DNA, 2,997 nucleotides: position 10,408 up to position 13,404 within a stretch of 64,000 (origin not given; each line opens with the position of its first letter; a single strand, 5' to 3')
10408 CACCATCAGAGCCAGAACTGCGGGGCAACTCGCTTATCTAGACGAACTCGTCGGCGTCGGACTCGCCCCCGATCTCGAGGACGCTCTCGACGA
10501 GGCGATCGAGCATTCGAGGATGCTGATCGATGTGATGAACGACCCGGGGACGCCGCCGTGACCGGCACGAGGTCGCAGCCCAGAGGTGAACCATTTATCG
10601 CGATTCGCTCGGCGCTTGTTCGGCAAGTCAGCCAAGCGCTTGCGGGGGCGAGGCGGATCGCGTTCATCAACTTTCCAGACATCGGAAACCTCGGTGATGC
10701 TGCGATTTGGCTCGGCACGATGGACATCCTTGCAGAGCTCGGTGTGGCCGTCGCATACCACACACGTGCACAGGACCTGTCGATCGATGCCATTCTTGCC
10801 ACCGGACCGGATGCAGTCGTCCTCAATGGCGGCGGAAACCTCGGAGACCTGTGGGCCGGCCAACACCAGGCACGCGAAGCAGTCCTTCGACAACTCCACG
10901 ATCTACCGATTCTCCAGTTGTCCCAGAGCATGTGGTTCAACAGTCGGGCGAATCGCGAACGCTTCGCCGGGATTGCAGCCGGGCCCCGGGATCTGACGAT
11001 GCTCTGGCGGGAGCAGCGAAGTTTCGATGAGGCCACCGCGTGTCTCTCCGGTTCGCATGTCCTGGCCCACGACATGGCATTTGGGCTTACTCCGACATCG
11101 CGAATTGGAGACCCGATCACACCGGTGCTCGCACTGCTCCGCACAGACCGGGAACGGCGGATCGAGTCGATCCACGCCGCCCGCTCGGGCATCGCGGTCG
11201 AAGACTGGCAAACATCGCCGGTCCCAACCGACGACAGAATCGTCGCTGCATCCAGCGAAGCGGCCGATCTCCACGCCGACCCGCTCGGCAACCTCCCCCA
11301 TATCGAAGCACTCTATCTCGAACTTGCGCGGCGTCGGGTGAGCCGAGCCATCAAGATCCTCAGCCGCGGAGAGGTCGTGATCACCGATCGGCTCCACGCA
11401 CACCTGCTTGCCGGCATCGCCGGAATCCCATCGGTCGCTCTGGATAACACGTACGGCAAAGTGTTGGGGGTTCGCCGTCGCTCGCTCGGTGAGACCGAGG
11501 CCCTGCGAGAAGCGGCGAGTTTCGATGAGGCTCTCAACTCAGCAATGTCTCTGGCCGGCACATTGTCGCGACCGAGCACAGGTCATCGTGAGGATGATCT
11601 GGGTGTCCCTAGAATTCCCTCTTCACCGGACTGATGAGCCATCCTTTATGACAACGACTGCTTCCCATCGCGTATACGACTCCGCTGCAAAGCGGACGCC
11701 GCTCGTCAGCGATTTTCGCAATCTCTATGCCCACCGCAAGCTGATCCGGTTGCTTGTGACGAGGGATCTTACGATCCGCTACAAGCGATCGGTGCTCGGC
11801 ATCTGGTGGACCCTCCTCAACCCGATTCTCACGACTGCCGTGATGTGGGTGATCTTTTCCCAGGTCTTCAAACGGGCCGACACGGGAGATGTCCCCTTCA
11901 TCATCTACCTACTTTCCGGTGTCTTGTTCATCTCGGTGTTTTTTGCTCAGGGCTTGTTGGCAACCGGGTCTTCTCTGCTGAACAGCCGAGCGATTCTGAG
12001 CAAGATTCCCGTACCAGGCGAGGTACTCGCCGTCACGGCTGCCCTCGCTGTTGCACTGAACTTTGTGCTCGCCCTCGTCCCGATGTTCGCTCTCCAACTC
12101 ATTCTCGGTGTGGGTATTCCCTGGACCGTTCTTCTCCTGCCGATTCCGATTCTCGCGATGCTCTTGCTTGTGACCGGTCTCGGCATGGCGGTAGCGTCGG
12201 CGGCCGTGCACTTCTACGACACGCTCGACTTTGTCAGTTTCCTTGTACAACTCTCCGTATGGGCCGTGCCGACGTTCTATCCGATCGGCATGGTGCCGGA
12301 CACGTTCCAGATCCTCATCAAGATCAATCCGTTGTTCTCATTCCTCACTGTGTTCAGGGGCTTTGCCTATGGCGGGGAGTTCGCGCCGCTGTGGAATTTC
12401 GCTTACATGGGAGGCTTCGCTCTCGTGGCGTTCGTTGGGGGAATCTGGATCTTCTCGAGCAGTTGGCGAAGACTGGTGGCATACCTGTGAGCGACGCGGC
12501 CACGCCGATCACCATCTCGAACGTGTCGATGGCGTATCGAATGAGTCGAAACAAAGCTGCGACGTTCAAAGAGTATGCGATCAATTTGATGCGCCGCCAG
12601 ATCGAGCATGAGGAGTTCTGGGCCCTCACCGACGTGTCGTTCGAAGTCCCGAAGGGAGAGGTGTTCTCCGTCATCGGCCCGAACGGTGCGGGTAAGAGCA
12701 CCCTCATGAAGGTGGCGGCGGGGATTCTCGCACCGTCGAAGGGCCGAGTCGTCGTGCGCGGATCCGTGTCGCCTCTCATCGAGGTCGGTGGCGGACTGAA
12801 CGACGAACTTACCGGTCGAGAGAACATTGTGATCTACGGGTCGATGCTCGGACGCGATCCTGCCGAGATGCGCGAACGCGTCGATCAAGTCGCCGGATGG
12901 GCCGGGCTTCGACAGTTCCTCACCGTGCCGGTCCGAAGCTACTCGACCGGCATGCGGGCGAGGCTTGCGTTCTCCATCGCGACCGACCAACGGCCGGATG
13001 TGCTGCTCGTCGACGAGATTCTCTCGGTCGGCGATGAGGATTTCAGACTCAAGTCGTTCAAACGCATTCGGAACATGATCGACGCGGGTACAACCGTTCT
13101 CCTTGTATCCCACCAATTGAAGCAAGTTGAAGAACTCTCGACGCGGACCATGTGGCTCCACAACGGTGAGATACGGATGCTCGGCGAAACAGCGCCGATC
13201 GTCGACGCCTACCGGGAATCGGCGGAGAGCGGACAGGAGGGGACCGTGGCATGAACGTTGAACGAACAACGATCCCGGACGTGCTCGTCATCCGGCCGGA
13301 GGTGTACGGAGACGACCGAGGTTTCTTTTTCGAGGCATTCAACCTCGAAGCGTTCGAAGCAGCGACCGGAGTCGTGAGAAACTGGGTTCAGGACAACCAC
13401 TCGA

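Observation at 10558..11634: Pyruvyl transferase plus UDP-ManNAc supply, with CWB2 rather than SLH proteins in this 64-kb window: a candidate polymer ligand for the CWB2 anchors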

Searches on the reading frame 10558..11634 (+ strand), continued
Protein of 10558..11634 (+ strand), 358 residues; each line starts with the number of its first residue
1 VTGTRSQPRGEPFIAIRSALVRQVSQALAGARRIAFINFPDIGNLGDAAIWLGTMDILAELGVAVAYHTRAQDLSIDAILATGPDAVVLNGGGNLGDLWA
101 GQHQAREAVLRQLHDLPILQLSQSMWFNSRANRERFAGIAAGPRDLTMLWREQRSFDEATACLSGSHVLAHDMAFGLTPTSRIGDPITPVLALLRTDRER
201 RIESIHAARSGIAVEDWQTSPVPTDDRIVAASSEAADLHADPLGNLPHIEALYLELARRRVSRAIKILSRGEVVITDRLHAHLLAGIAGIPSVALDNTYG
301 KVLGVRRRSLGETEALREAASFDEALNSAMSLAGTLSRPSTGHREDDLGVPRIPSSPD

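Call 49: predict_structure(alignment_id=A1)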
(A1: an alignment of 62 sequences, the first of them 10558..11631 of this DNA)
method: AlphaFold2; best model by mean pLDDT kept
length: 358 residues; sequences in the alignment: 62
mean_pLDDT: 89.5   pTM: 0.87
mean pLDDT of the five models: 89.5, 89.1, 88.6, 88.0, 87.8
residues with pLDDT >= 90: 265; 70-90: 54; 50-70: 33; < 50: 6
segments of 3 or more residues with pLDDT < 50: 1-4
pLDDT, mean of each block of 10 residues (from residue 1): 56 94 98 95 93 98 96 94 97 91 96 98 96 98 97 96 97 96 96 89 76 84 89 83 75 95 96 96 96 91 91 90 95 80 55 55
secondary structure, 60 per line:
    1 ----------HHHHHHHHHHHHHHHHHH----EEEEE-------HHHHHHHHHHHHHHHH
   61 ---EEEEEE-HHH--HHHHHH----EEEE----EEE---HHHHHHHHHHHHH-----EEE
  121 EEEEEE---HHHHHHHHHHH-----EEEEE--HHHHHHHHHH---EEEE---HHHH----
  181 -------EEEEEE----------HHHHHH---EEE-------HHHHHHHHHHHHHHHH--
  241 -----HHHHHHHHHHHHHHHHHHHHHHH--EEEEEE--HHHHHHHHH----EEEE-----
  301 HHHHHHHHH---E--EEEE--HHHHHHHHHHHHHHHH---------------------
elements in order: H11-28 E33-37 H45-60 E64-69 H76-81 E86-89 E94-96 H100-112 E118-126 H130-140 E146-150 H153-162 E166-169 H173-176 E188-193 H204-209 E213-215 H223-238 H246-268 E271-276 H279-287 E292-295 H301-309 E316-319 H322-337

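Call 51: fold_search(model_id=the predicted structure, library=pdb)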
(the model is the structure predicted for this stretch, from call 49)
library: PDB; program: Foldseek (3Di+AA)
matches with E <= 10: 1202; with E <= 0.001: 5
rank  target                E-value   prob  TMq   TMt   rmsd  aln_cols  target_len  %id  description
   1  5ax7_A                3.6e-18  1.00  0.72  0.78   4.1       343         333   26  yeast pyruvyltransferase Pvg1p (released 2016-06-08)
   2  5ax7_B                2.5e-17  1.00  0.72  0.78   4.3       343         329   26  yeast pyruvyltransferase Pvg1p (released 2016-06-08)
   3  6x1l                  2.3e-09  1.00  0.57  0.76   4.7       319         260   18  The crystal structure of a functional uncharacterized protein KP1_0663 from Klebsiella pneumoniae subsp. pneumoniae NTUH (released 2020-06-03)
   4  5xvs_B                8.2e-04  0.99  0.34  0.33  13.5       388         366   12  Crystal structure of UDP-GlcNAc 2-epimerase NeuC complexed with UDP (released 2018-04-11)
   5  4fkz_A                9.7e-04  0.99  0.35  0.33  13.1       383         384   12  Crystal structure of Bacillus subtilis UDP-GlcNAc 2-epimerase in complex with UDP-GlcNAc and UDP (released 2013-05-08)
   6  3ot5_D                1.8e-03  1.00  0.43  0.41  12.2       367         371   13  2.2 Angstrom Resolution Crystal Structure of putative UDP-N-acetylglucosamine 2-epimerase from Listeria monocytogenes (released 2010-09-22)
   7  1mcz_A                1.9e-03  0.57  0.22  0.16  16.0       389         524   10  BENZOYLFORMATE DECARBOXYLASE FROM PSEUDOMONAS PUTIDA COMPLEXED WITH AN INHIBITOR, R-MANDELATE (released 2003-02-25)
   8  7vz6_F                2.0e-03  0.98  0.37  0.37  13.0       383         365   14  The crystal structure of Non-hydrolyzing UDPGlcNAc 2-epimerase in complex with UDP-glucose (released 2022-11-16)
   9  8x3q_A                2.8e-03  0.99  0.44  0.45  11.4       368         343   12  tll1591 with alpha-glucan 4sugar (released 2024-10-16)
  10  1v4v_A                3.2e-03  0.99  0.42  0.41  14.8       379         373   11  Crystal Structure Of UDP-N-Acetylglucosamine 2-Epimerase From Thermus Thermophilus HB8 (released 2003-12-02)
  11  3ot5_C                3.4e-03  0.98  0.39  0.38  13.1       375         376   12  2.2 Angstrom Resolution Crystal Structure of putative UDP-N-acetylglucosamine 2-epimerase from Listeria monocytogenes (released 2010-09-22)
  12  2vsn_B                3.4e-03  0.93  0.38  0.28  15.6       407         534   15  Structure and topological arrangement of an O-GlcNAc transferase homolog: insight into molecular control of intracellu (released 2008-06-10)
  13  2vsn_A                3.6e-03  0.93  0.38  0.28  15.5       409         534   15  Structure and topological arrangement of an O-GlcNAc transferase homolog: insight into molecular control of intracellu (released 2008-06-10)
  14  7fga_A                3.8e-03  0.98  0.42  0.44  12.0       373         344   11  Alpha-1,2-glucosyltransferase_UDP_sucrose_tll1591 (released 2022-06-01)
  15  7vz6_C                3.8e-03  0.97  0.37  0.37  12.9       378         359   14  The crystal structure of Non-hydrolyzing UDPGlcNAc 2-epimerase in complex with UDP-glucose (released 2022-11-16)
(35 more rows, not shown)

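Call 70: search_dna_similar(query=window:10558-11631:+, collection=plasmids, mode=protein, max_evalue=0.00001, max_rows=20)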
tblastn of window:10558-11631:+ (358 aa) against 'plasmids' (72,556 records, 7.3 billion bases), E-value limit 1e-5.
Records with a match: 73; places in all: 73; records where one place covers at least 80% of the query: 48.
Best place of each record, by identity: <60% 73.
By first word of the organism name: Rhizobium 49; Azospirillum 6; Neorhizobium 4; Sphingomonas 3; Priestia 3; Gloeothece 2; Rhodobacter 1; Sinorhizobium 1; Paracoccus 1; Gemmobacter 1; and 2 more.
By predicted mobility (MOB-suite, as given by PLSDB): non-mobilizable 49; mobilizable 16; conjugative 8.
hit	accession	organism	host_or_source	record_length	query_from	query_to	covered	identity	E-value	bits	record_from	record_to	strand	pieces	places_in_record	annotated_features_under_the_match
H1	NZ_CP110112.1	Sphingomonas sp. R1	Solanum lycopersicum,Tomato (Solanum ...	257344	2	321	89%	35.0%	2e-29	126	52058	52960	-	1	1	polysaccharide pyruvyl transferase family protein | glycosyltransferase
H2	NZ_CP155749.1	Sphingomonas parapaucimobilis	Chinese cabbage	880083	17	325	86%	34.5%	2e-30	129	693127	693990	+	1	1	polysaccharide pyruvyl transferase family protein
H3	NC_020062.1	Rhizobium tropici CIAT 899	Phaseolus vulgaris root nodule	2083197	2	326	91%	32.7%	3e-30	129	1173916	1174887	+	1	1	record has no annotation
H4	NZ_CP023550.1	Rhodobacter sp. CZR27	cell culture,paddy soil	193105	15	302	72%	39.9%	3e-20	124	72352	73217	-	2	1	polysaccharide pyruvyl transferase family protein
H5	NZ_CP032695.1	Rhizobium jaguaris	Calliandra grandiflora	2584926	34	350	89%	32.0%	7e-29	125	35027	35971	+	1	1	none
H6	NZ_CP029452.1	Sinorhizobium fredii CCBAU 25509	Glycine soja,cell culture,plant root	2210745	17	304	80%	35.0%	2e-29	127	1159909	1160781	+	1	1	record has no annotation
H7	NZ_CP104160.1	Rhizobium sp. CB3060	Leucaena leucocephala,cell culture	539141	34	333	84%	33.2%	4e-27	120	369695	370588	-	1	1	polysaccharide pyruvyl transferase family protein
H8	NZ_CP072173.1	Rhizobium sp. AB2/73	Phyla canescens,cell culture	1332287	34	333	84%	33.2%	1e-26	118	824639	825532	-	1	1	record has no annotation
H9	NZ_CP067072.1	Rhizobium sp. AB2/73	Phyla canescens,cell culture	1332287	34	333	84%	33.2%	1e-26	118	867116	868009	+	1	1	record has no annotation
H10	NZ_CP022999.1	Rhizobium sp. 11515TR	Cell culture,agricultural soil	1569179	34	333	84%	33.2%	1e-26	118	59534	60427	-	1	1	none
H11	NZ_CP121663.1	Rhizobium sp. CB3090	Gliricidia sp.,cell culture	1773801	34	326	82%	33.6%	5e-29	125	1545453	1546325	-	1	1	record has no annotation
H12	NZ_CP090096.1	Neorhizobium galegae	Galega,Cell culture,Plant nodule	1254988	34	335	84%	32.1%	4e-28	122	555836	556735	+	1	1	record has no annotation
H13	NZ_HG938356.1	Neorhizobium galegae bv. officinalis bv. officinalis str. ...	Galega officinalis root nodule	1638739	34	335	84%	32.1%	7e-27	119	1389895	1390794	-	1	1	record has no annotation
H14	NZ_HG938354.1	Neorhizobium galegae bv. orientalis str. HAMBI 540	Galega orientalis root nodule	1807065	34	333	84%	32.3%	1e-26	118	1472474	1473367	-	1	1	record has no annotation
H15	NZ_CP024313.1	Rhizobium sp. NXC24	Phaseolus vulgaris,cell culture,plant ...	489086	34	326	82%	33.0%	5e-27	119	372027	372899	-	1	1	polysaccharide pyruvyl transferase family protein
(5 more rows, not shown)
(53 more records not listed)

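Call 91: search_protein_representatives(protein=window:10558-11631:+)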
Query: 358 residues. Proteins with E-value up to 0.001 (for the whole library): 3817; up to 1e-10: 1830; up to 1e-30: 420. The best 150 are listed.
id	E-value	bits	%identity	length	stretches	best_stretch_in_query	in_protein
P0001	5.8e-230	778.6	100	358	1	1-358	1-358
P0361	2.7e-62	227.3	42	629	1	24-338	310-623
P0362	5.5e-60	219.7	45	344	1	14-307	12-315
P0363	2.2e-59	217.8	39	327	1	16-327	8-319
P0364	3.2e-59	217.2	41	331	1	31-333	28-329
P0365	1.3e-55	205.4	36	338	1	15-332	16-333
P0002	4.6e-49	183.8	39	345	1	25-326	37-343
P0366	6.9e-47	176.7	41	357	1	20-337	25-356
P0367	2.1e-46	175.1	41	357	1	24-335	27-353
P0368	2.7e-46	174.7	37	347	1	5-331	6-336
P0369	8.5e-46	173.1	38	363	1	29-333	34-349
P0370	1.3e-44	169.2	37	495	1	31-329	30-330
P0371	5.4e-44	167.1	39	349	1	22-306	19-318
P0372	8.0e-44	166.6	40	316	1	14-308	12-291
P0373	2.0e-43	165.3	41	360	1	8-304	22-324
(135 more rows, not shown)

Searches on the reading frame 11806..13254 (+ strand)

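Call 6: search_protein_families(library=pfam, proteins=[window:11806-13254:+], max_evalue=0.01)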
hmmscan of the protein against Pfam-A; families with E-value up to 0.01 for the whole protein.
window:11806-13254:+ (482 aa): 7 families
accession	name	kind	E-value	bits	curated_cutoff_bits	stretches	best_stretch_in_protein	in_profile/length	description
PF00005.33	ABC_tran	-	6.5e-20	72.6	25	1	274-405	1-135/137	ABC transporter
PF13555.12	AAA_29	-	0.00013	22.1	27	1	278-312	16-50/61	P-loop containing region of AAA domain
PF13304.12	AAA_21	-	0.00017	22.2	27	1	288-308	3-23/304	AAA domain, putative AbiEii toxin, Type IV TA system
PF13604.12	AAA_30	-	0.00086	19.5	27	0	286-442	20-132/191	AAA domain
PF25199.1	nSTAND_NTPase5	-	0.0064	16.8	34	0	282-318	39-76/145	Novel STAND NTPase 5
PF02463.25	SMC_N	-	0.0082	16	40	0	265-325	4-65/220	RecF/RecN/SMC N terminal domain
PF00004.35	AAA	-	0.0086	17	21.2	0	289-426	3-93/131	ATPase family associated with various cellular activities (AAA)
